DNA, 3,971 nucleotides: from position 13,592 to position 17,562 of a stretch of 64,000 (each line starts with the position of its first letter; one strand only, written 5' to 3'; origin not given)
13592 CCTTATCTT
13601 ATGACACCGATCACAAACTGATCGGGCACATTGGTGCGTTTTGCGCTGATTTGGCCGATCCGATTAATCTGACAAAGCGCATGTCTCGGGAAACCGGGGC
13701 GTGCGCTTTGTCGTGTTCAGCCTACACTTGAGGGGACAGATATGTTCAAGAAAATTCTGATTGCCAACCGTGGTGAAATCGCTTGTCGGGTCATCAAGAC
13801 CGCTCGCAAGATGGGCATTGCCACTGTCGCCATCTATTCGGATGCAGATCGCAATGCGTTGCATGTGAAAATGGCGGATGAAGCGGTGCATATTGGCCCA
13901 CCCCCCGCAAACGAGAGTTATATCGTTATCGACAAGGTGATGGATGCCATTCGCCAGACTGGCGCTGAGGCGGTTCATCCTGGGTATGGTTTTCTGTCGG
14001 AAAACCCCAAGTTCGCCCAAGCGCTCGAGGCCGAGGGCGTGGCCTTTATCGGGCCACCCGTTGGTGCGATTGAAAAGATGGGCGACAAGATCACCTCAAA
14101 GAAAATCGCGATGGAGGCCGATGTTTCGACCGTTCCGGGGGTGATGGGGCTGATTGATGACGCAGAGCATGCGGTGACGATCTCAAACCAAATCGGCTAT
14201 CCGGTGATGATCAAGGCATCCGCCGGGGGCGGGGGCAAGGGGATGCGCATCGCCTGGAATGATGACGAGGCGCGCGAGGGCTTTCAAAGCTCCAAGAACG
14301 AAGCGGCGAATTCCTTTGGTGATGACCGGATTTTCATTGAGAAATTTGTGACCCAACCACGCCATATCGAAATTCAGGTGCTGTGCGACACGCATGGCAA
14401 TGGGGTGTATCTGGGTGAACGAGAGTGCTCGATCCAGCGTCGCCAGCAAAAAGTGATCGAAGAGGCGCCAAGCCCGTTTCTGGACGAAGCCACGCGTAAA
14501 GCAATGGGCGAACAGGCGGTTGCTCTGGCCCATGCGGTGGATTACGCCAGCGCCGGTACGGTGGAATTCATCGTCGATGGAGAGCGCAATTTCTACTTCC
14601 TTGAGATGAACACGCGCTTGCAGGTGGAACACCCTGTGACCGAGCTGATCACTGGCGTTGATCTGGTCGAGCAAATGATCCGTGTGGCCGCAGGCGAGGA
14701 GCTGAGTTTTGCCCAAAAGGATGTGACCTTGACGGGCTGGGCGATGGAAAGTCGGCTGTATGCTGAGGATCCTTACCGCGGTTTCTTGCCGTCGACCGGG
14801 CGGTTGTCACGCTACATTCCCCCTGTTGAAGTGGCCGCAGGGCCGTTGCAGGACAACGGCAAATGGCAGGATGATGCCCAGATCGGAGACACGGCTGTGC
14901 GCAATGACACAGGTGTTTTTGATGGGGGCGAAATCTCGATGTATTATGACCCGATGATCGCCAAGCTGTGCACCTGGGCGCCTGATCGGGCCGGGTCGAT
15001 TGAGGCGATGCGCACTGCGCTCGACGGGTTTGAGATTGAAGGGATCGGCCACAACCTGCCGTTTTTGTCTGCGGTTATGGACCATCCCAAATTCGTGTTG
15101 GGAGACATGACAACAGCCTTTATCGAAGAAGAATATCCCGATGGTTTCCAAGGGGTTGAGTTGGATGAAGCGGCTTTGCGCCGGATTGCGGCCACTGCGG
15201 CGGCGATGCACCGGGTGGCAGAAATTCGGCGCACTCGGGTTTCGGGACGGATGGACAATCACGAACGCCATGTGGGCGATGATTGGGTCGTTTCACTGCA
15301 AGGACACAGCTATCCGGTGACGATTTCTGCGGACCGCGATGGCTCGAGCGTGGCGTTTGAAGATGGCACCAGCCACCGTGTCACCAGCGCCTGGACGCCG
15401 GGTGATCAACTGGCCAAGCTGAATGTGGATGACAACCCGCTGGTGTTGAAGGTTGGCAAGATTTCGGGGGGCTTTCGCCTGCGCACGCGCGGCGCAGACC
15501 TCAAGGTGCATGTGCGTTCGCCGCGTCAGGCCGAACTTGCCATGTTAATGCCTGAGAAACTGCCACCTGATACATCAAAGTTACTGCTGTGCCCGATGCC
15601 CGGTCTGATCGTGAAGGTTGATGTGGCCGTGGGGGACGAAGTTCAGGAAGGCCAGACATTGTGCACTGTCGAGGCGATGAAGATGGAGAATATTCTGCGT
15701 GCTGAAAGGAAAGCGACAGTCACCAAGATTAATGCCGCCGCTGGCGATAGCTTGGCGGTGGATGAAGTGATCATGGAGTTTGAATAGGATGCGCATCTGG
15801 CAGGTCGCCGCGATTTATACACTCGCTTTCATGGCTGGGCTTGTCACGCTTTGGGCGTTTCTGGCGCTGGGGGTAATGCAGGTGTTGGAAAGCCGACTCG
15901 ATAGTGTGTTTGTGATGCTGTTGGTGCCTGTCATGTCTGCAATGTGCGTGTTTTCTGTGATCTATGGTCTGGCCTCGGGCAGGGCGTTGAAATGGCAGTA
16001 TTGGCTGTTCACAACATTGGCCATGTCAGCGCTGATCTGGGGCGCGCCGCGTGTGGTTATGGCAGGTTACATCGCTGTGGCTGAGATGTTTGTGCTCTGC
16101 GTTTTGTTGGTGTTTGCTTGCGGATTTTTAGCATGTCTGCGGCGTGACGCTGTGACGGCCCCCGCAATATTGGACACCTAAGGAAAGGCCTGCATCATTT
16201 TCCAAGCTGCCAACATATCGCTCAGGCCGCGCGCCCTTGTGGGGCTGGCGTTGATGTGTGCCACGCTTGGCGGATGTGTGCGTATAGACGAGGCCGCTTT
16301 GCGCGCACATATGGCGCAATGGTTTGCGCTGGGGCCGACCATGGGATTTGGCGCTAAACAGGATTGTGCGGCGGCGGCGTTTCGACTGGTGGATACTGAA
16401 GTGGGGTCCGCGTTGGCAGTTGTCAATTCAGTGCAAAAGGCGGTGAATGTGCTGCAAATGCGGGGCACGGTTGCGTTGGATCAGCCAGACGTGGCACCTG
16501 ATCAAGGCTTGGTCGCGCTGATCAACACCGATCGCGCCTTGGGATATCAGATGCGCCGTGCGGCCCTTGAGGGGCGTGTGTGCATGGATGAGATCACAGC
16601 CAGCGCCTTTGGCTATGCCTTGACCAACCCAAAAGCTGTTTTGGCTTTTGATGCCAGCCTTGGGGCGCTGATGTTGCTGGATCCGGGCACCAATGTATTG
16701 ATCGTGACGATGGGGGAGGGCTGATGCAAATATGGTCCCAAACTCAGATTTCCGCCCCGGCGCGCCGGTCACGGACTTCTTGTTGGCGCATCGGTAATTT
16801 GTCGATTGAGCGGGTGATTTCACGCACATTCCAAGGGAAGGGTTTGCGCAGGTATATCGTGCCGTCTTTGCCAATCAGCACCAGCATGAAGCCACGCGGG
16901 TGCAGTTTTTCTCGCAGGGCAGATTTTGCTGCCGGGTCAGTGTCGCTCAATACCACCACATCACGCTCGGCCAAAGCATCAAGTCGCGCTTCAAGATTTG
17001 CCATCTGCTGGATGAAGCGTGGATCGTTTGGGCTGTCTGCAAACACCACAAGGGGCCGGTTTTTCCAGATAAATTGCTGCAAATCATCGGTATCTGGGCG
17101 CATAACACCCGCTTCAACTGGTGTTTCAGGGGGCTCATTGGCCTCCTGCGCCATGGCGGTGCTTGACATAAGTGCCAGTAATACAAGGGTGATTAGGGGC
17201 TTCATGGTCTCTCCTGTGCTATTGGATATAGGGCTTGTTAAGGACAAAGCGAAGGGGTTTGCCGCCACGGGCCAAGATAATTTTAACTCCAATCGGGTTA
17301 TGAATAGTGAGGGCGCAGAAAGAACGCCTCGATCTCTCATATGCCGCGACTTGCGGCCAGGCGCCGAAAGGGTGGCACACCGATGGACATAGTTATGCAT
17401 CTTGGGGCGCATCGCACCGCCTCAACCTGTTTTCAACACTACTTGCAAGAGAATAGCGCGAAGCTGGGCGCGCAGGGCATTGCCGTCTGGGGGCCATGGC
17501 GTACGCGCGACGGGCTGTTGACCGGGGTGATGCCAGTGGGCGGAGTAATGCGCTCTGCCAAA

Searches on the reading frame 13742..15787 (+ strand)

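Call 69: search_protein_families(library=pfam, proteins=[window:13742-15787:+], max_evalue=0.00001)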
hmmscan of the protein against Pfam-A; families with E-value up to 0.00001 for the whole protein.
window:13742-15787:+ (681 aa): 7 families
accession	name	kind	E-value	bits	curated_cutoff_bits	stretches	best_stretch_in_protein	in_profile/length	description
PF02786.22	CPSase_L_D2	-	1.9e-80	269.8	19.8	1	115-322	1-209/211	Carbamoyl-phosphate synthase L chain, ATP binding domain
PF00289.28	Biotin_carb_N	-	1e-45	155.2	25.5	1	1-109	1-109/110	Biotin carboxylase, N-terminal domain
PF18140.6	PCC_BT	-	4.6e-40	137.1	23.5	1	482-606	1-126/126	Propionyl-coenzyme A carboxylase BT domain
PF02785.25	Biotin_carb_C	-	2.6e-30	105.1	32.4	1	336-463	1-108/108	Biotin carboxylase C-terminal domain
PF00364.28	Biotin_lipoyl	-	5e-16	58.7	22.1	1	617-679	5-72/73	Biotin-requiring enzyme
PF07478.18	Dala_Dala_lig_C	-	5.5e-08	33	24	1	142-291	26-174/204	D-ala D-ala ligase C-terminus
PF02222.28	ATP-grasp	-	5.5e-07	29.8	27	1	138-290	16-160/179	ATP-grasp domain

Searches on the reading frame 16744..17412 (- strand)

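Call 39: search_protein_families(library=pfam, proteins=[window:16744-17412:-], max_evalue=0.001)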
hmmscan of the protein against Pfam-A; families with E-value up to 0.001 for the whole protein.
window:16744-17412:- (222 aa): 1 family
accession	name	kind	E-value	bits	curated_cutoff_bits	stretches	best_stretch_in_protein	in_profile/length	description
PF13778.12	DUF4174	-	6.6e-21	75.4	27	1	111-212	2-120/120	Domain of unknown function (DUF4174)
